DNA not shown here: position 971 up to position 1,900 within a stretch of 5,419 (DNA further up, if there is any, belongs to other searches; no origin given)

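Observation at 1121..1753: Rep gene lacks a canonical start upstream of its HUH motif and lacks RCR motif I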

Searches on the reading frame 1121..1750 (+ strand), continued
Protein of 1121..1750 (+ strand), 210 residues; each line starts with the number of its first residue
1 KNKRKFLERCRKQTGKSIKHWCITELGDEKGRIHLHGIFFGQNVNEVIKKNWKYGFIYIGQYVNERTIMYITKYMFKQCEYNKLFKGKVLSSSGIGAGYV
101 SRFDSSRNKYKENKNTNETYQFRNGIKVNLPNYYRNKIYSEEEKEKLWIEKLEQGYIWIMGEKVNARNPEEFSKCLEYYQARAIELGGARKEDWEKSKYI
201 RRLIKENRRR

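Call 36: find_related_loci(query=P0002, collection=viral_contigs, flank=7000)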
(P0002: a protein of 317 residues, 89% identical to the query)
Query P0002 (317 aa) in viral_contigs; peptide patterns used: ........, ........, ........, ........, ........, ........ (x = any residue, [..] = any of these).
38 stretches matched a pattern; 31 encode a relative of the query (tblastn E <= 1e-3); 31 distinct loci.
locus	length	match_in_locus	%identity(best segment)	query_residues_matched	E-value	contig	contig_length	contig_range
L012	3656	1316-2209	54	1-310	3e-104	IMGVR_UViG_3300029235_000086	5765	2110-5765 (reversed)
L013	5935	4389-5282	53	1-310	3e-101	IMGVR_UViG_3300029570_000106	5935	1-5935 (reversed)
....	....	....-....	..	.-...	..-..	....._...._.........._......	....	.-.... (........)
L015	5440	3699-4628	48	1-317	4e-85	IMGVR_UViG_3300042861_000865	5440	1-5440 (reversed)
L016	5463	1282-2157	51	1-294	8e-84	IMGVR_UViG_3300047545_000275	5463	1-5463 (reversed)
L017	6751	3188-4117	47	1-317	3e-83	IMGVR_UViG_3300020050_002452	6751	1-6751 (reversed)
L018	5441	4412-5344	48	1-317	3e-83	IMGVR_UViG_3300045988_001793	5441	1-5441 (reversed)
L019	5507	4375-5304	47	1-317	5e-83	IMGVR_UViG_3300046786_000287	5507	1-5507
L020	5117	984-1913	46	1-317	6e-83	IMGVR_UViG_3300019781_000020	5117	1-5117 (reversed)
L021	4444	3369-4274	47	1-308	3e-82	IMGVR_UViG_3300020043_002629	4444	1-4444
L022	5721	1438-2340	48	1-306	7e-82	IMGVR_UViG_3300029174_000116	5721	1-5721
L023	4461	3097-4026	47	1-317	1e-81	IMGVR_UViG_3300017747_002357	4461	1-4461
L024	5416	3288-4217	46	1-317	3e-81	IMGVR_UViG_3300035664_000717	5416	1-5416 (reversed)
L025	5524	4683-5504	50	1-278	9e-79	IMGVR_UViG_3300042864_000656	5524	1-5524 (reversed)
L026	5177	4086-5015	46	1-317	2e-77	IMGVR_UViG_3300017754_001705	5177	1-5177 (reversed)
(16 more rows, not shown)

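Call 44: find_encoding_contigs(protein=P0006, flank=10000, max_places=3)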
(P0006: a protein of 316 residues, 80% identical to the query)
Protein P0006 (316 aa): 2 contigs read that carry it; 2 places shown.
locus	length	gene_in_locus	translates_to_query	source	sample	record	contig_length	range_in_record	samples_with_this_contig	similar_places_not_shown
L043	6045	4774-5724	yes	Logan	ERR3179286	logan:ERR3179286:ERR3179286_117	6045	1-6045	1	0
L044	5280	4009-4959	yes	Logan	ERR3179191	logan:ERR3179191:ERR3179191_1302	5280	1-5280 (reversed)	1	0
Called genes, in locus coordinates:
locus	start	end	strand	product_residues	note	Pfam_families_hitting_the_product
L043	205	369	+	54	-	-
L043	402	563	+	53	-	-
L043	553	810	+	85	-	-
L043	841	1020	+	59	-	-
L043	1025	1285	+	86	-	-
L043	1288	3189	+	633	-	PF02305:Phage_F (faint)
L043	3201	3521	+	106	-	-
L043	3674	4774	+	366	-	-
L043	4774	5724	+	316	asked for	PF23343:REP_ORF2-G2P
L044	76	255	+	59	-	-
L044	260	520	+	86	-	-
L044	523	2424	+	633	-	PF02305:Phage_F (faint)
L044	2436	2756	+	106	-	-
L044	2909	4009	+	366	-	-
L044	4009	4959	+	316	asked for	PF23343:REP_ORF2-G2P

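Call 45: find_encoding_contigs(protein=P0007, flank=10000, max_places=6)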
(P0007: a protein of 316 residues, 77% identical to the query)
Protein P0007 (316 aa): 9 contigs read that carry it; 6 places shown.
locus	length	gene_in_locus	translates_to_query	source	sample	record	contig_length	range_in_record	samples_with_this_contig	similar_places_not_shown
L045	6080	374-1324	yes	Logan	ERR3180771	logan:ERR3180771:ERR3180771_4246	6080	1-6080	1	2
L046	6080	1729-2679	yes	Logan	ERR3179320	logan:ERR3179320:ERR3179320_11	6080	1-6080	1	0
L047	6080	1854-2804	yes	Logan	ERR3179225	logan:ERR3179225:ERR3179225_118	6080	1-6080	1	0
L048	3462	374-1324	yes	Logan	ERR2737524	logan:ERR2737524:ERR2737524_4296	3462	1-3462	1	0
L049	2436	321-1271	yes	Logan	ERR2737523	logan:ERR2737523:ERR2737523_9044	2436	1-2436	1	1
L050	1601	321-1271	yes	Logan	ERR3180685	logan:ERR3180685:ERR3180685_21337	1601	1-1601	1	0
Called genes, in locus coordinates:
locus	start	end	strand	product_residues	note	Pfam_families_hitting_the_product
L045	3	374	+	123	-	?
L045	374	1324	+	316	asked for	PF23343:REP_ORF2-G2P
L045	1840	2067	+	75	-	-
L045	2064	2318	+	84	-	-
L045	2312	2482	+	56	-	-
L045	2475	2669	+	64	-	-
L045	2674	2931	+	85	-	-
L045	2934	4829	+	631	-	PF02305:Phage_F (faint)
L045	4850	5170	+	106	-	-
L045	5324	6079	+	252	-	?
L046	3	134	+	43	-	?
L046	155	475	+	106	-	-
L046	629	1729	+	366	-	-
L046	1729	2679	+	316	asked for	PF23343:REP_ORF2-G2P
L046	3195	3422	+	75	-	-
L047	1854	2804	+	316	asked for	PF23343:REP_ORF2-G2P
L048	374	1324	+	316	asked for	PF23343:REP_ORF2-G2P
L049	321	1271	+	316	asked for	PF23343:REP_ORF2-G2P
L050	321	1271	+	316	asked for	PF23343:REP_ORF2-G2P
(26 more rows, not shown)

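Call 58: search_protein_families(library=phrogs, proteins=[window:1121-1750:+], max_evalue=0.001)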
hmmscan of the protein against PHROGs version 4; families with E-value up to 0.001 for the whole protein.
window:1121-1750:+ (210 aa): 1 family
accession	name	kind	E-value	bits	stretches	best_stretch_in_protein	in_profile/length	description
phrog_942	-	DNA, RNA and nucleotide metabolism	1.8e-16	61.5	1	4-151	146-316/501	replication initiation protein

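Call 71: search_solved_structures(query=A5, max_evalue=1)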
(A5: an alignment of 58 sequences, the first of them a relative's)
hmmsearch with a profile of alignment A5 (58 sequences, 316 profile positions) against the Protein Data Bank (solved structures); distinct sequences matched with E-value up to 1: 1.
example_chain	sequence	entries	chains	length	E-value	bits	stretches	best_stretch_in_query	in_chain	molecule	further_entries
1x93_A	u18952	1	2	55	0.21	13.7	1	69-116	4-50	hypothetical protein HP0222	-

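Call 76: predict_structure(alignment_id=A5)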
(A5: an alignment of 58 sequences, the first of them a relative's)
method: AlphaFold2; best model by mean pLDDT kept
length: 317 residues; sequences in the alignment: 58
mean_pLDDT: 91.6   pTM: 0.87
mean pLDDT of the five models: 91.6, 91.1, 90.5, 90.2, 89.7
residues with pLDDT >= 90: 224; 70-90: 93; 50-70: 0; < 50: 0
segments of 3 or more residues with pLDDT < 50: none
pLDDT, mean of each block of 10 residues (from residue 1): 91 92 93 91 91 96 95 96 87 89 96 97 96 89 96 96 93 94 89 93 92 92 92 92 94 92 89 90 91 80 83 80
secondary structure, 60 per line:
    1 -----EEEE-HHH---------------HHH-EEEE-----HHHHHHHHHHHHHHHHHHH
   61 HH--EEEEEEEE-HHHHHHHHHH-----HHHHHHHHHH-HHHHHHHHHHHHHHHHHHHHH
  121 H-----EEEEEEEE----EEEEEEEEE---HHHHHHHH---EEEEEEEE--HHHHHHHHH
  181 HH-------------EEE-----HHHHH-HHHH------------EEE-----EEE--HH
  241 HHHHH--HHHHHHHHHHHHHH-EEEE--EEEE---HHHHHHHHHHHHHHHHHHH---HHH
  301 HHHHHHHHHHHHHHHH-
elements in order: E6-9 E33-36 H42-62 E65-72 H74-83 H89-98 H100-121 E127-134 E139-147 H151-158 E162-169 H172-182 E196-198 H204-208 H210-213 E226-228 E234-236 H239-245 H248-261 E263-266 E269-272 H276-294 H298-316

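Call 78: fold_search(model_id=the predicted structure, library=pdb)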
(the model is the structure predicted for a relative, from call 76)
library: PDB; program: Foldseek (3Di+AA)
matches with E <= 10: 476; with E <= 0.001: 0
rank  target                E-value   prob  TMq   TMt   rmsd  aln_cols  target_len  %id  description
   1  1m55_A                6.3e-03  0.82  0.22  0.32  13.2       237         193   15  Catalytic domain of the Adeno Associated Virus type 5 Rep protein (released 2002-08-28)
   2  1uut_A                1.2e-02  0.66  0.20  0.30  13.4       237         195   14  The Nuclease Domain of Adeno-Associated Virus Rep Complexed with the RBE' Stemloop of the Viral Inverted Terminal Repe (released 2004-02-19)
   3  9bc5_C                2.0e-02  0.28  0.19  0.14  23.6       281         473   14  AAV-2 Rep68-AAVS1 heptameric complex (released 2025-02-12)
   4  5dcx_H                2.5e-02  0.90  0.25  0.35   7.3       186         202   12  Structural studies of AAV2 Rep68 reveal a partially structured linker and compact domain conformation (released 2015-09-23)
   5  9bc5_D                2.5e-02  0.30  0.19  0.14  19.9       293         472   12  AAV-2 Rep68-AAVS1 heptameric complex (released 2025-02-12)
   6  9bc5_A                3.0e-02  0.30  0.20  0.15  22.1       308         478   11  AAV-2 Rep68-AAVS1 heptameric complex (released 2025-02-12)
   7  9pqf                  3.4e-02  0.84  0.20  0.45   7.1       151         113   10  Xray crystal structure of Vientovirus FB Rep endonuclease domain 2-114 with Mg2+ ion (released 2026-02-25)
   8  6wdz_G                3.4e-02  0.80  0.19  0.43   6.7       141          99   15  Porcine circovirus 2 Rep domain complexed with a single-stranded DNA 10-mer comprising the cleavage site (released 2020-12-16)
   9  7jse_A                3.4e-02  0.51  0.22  0.32  14.2       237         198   12  Adeno-Associated Virus Origin Binding Domain in complex with ssDNA (released 2020-12-09)
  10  5dcx_A                3.6e-02  0.77  0.26  0.35   8.6       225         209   13  Structural studies of AAV2 Rep68 reveal a partially structured linker and compact domain conformation (released 2015-09-23)
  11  5xor_D                3.8e-02  0.72  0.18  0.42   7.0       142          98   15  Crystal structure of N-terminal replicase protein of porcine circovirus type 2 (released 2018-07-04)
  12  4zo0_A                4.8e-02  0.44  0.21  0.30  14.0       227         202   12  X-ray Structure of AAV-2 Origin Binding Domain (released 2015-10-07)
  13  4zq9_C                5.0e-02  0.35  0.20  0.30  14.6       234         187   13  X-ray structure of AAV-2 OBD bound to AAVS1 site 3:1 (released 2015-09-23)
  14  6wdz_D                5.3e-02  0.57  0.18  0.40   7.3       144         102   18  Porcine circovirus 2 Rep domain complexed with a single-stranded DNA 10-mer comprising the cleavage site (released 2020-12-16)
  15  4zo0_C                5.7e-02  0.60  0.21  0.32  10.8       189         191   13  X-ray Structure of AAV-2 Origin Binding Domain (released 2015-10-07)
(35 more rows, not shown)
